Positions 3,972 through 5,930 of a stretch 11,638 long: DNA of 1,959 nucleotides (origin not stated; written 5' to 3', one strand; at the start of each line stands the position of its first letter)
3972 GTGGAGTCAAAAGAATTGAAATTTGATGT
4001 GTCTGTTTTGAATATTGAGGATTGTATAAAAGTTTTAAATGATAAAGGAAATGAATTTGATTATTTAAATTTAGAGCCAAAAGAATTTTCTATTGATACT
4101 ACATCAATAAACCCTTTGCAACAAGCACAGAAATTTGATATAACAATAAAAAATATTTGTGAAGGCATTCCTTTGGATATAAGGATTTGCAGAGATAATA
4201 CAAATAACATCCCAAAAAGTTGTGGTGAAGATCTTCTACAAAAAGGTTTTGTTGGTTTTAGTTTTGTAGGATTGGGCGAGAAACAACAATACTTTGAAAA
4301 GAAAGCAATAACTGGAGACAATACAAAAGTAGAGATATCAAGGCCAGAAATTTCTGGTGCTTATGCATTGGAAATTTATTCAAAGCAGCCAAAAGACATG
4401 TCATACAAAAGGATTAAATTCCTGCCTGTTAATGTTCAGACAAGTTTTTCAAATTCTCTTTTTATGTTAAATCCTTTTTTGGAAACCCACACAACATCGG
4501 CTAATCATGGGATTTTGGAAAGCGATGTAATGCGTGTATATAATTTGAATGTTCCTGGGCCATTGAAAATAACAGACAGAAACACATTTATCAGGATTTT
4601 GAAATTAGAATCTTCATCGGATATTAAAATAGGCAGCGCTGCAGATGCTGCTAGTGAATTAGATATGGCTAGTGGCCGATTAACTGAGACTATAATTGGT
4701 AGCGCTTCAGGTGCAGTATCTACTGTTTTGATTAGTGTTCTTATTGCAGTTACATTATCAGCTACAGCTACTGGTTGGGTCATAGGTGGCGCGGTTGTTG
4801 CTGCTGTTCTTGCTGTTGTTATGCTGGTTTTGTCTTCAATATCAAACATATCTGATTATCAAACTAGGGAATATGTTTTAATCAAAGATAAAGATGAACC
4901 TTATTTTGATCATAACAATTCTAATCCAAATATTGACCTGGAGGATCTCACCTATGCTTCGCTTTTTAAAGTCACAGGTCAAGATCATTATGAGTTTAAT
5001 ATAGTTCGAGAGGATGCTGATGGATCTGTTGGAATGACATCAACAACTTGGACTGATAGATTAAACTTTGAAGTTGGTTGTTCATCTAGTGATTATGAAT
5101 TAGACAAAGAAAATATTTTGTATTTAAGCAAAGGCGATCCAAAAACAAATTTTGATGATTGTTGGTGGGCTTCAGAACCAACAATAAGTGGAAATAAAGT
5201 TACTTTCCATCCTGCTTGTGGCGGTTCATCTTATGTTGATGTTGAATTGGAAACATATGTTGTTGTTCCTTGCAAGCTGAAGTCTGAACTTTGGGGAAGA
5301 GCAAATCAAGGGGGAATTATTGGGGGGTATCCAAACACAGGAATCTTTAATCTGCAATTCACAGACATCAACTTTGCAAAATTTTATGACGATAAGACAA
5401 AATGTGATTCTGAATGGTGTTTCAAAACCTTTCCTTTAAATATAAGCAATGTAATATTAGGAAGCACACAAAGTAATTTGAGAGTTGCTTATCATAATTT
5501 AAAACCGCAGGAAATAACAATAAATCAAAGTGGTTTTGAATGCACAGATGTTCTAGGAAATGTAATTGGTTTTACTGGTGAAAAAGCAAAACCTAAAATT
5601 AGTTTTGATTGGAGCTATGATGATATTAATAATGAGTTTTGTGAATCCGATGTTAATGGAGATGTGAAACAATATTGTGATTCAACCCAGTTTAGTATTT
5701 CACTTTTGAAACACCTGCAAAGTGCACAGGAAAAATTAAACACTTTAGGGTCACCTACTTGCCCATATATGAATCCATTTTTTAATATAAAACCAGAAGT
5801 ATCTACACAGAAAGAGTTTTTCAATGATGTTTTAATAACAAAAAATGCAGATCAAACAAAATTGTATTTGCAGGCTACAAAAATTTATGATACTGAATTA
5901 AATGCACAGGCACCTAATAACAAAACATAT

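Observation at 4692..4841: Charge-free two-span hydrophobic hairpin in the middle of a giant ectodomain protein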

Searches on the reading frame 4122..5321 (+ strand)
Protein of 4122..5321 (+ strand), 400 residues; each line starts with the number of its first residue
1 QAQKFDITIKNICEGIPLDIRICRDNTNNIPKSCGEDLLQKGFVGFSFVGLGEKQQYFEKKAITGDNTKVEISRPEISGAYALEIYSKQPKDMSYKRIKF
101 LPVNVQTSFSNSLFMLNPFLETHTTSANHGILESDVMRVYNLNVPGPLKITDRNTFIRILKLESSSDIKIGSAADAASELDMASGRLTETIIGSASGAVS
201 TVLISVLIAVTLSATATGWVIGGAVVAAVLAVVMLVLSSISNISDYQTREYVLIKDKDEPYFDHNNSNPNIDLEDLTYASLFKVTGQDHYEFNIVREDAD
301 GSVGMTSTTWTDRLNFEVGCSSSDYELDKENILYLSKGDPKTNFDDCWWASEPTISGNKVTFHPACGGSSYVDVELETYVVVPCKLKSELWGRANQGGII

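Call 37: predict_structure(alignment_id=A1)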
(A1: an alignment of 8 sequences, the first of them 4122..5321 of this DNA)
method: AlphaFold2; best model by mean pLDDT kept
length: 400 residues; sequences in the alignment: 8
mean_pLDDT: 58.9   pTM: 0.45
mean pLDDT of the five models: 58.9, 56.8, 52.0, 51.2, 49.8
residues with pLDDT >= 90: 1; 70-90: 161; 50-70: 94; < 50: 144
segments of 3 or more residues with pLDDT < 50: 105-147, 180-235, 255-282, 392-400
pLDDT, mean of each block of 10 residues (from residue 1): 71 81 84 71 76 70 78 70 83 81 46 30 39 34 45 68 55 56 30 25 25 28 32 52 67 45 34 43 55 74 71 79 78 66 66 86 81 75 72 36
secondary structure, 60 per line:
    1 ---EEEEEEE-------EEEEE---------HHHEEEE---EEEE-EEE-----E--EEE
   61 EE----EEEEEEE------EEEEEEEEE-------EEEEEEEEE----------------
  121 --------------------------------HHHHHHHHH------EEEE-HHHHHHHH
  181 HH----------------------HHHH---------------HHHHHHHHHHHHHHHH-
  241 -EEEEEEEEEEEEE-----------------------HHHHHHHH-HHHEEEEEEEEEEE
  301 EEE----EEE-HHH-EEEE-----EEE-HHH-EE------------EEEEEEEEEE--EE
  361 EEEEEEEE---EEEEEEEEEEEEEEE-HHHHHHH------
elements in order: E4-10 E18-22 E35-38 E42-45 E47-49 E58-62 E67-73 E80-88 E96-104 H153-161 E168-171 H173-182 H205-208 H224-239 E242-254 H278-285 E290-303 E308-310 E316-319 E325-327 E347-356 E359-368 E372-386 H388-394
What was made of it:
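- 4635..4682 (+): Ala/Ser-rich acidic stretch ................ (aa 1532-1547) just before the hairpin. AF2 predicts a short helix at aa 1533-1542 with low confidence (call 37).
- AlphaFold gives pLDDT 25-32 for the hairpin and models only arm 2 as a helix, from an alignment of just 8 sequences (call 37). AF2 confidence is very low (call 37). AF2 models only arm 2 as a helix (call 37).
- Tried and rejected: AlphaFold2 on aa 1361-1760 (8-sequence alignment, call 37).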

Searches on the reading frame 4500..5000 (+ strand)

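Call 16: search_protein_families(library=pfam, proteins=[window:4500-5000:+], max_evalue=10)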
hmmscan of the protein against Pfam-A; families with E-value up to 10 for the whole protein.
window:4500-5000:+ (167 aa): 3 families
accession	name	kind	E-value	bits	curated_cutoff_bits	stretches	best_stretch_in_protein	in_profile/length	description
PF19733.4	DUF6223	-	0.0019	18.9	27.4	1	45-115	20-90/98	Family of unknown function (DUF6223)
PF19744.4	DUF6232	-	0.018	15.9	27.4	1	71-116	34-75/117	Family of unknown function (DUF6232)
PF14015.11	DUF4231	-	0.5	11.3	24.7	1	75-122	20-69/103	Protein of unknown function (DUF4231)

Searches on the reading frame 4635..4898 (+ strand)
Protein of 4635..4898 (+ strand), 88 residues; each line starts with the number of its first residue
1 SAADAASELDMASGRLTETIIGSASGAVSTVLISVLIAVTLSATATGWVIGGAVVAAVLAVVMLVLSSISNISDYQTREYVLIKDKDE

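Call 16: search_protein_families(library=pfam, proteins=[window:4635-4898:+], max_evalue=10)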
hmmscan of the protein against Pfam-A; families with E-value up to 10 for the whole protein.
seq(88 aa): 7 families
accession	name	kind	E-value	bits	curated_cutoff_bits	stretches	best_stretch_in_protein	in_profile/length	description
PF19733.4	DUF6223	-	0.0013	19.4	27.4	1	15-70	35-90/98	Family of unknown function (DUF6223)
PF19744.4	DUF6232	-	0.059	14.2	27.4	1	26-71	34-75/117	Family of unknown function (DUF6232)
PF14015.11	DUF4231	-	0.12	13.3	24.7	1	30-77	20-69/103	Protein of unknown function (DUF4231)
PF17627.7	IncE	-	0.26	11.7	27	1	23-75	39-93/132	Inclusion membrane protein E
PF11292.14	DUF3093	-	0.3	11.8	23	1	28-69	14-56/140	Protein of unknown function (DUF3093)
PF20990.2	DUF2207_C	-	0.4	10.8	33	1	27-80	140-196/247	Predicted membrane protein (DUF2207) C-terminal domain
PF11808.13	PhoR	-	4.8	8.1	27.1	1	32-72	5-45/86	Phosphate regulon sensor protein PhoR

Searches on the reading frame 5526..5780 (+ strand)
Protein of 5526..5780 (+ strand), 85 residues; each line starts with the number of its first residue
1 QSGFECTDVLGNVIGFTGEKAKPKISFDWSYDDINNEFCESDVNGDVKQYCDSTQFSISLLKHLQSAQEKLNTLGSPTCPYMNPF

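Call 76: find_related_loci(query=A3, collection=genome_contigs, flank=3000)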
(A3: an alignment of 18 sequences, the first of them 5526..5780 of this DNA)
Query A3 (85 aa) in genome_contigs; peptide patterns used: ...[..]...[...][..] (x = any residue, [..] = any of these).
135 stretches matched a pattern; 130 encode a relative of the query (tblastn E <= 1e-3); the best 80 are kept; 80 distinct loci.
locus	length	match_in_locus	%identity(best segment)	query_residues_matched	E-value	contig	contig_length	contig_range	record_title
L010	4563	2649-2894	61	3-85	3e-31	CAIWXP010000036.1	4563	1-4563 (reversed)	MAG: Candidatus Diapherotrites archaeon isolate AlinenLipids_bin-4341 genome assembly, contig: bin-4341:036_195, whole g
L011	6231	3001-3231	47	9-83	3e-15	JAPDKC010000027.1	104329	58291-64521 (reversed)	MAG: archaeon isolate S5B6_HD70 c_000000000076, whole genome shotgun sequence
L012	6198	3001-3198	44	15-80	9e-15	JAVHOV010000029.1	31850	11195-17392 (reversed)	MAG: archaeon isolate WB02no2_33_12 NODE_666_length_31850_cov_7.571788, whole genome shotgun sequence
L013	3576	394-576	52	3-65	1e-14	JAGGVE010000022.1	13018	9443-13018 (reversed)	MAG: Candidatus Iainarchaeum archaeon isolate AUK092 PB_MBMC_046_c_000000000047, whole genome shotgun sequence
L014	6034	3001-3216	48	5-80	2e-14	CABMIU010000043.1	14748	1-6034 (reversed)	uncultured archaeon isolate LFW-281_4 genome assembly, contig: LFW2814_48, whole genome shotgun sequence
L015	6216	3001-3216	45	10-82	2e-14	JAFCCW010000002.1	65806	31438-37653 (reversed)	MAG: Candidatus Iainarchaeum archaeon isolate Meg19_1012_Bin_161 Meg19_1012_Bin_161_scaffold_595, whole genome shotgun s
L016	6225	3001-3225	44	9-81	3e-14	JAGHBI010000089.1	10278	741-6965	MAG: Candidatus Iainarchaeum archaeon isolate AUK252 PB_MBMC_206_c_000000000062, whole genome shotgun sequence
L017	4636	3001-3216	43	11-85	4e-14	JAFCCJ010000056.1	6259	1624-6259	MAG: Candidatus Iainarchaeum archaeon isolate AB_3033_Bin_152 AB_3033_Bin_152_scaffold_23730, whole genome shotgun seque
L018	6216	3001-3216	41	5-80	6e-14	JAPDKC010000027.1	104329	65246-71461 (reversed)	MAG: archaeon isolate S5B6_HD70 c_000000000076, whole genome shotgun sequence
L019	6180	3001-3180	47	10-71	7e-14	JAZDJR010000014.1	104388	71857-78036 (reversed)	MAG: Candidatus Micrarchaeota archaeon isolate MEGAHIT-group-0.496 k141_3576920, whole genome shotgun sequence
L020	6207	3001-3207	42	10-80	8e-14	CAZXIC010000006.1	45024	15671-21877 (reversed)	MAG TPA_asm: uncultured archaeon isolate SRP323688_co1_45 genome assembly, contig: NODE_1528_length_45024_cov_7.544041,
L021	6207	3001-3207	44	10-80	1e-13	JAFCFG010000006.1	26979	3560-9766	MAG: Candidatus Iainarchaeum archaeon isolate Meg22_1416_Bin_183 Meg22_1416_Bin_183_scaffold_6362, whole genome shotgun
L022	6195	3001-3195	47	15-80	1e-13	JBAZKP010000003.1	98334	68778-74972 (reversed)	MAG: archaeon isolate SO_2017_LW4_146 scaffold_682_c1_LW137-91_2017, whole genome shotgun sequence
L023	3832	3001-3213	44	6-80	2e-13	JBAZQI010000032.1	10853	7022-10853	MAG: archaeon isolate SO_2017_SWC_5 scaffold_5275_c1_LP-4_2017, whole genome shotgun sequence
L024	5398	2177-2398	43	4-80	2e-13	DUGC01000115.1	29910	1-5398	MAG TPA_asm: Candidatus Iainarchaeum archaeon isolate UBA10205 contig_17038, whole genome shotgun sequence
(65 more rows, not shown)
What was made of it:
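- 5568..5699 (+): Family signature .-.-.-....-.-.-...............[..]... (aa 1843-1886). The motif retrieved 130 confirmed loci among GTDB species genomes (call 76).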
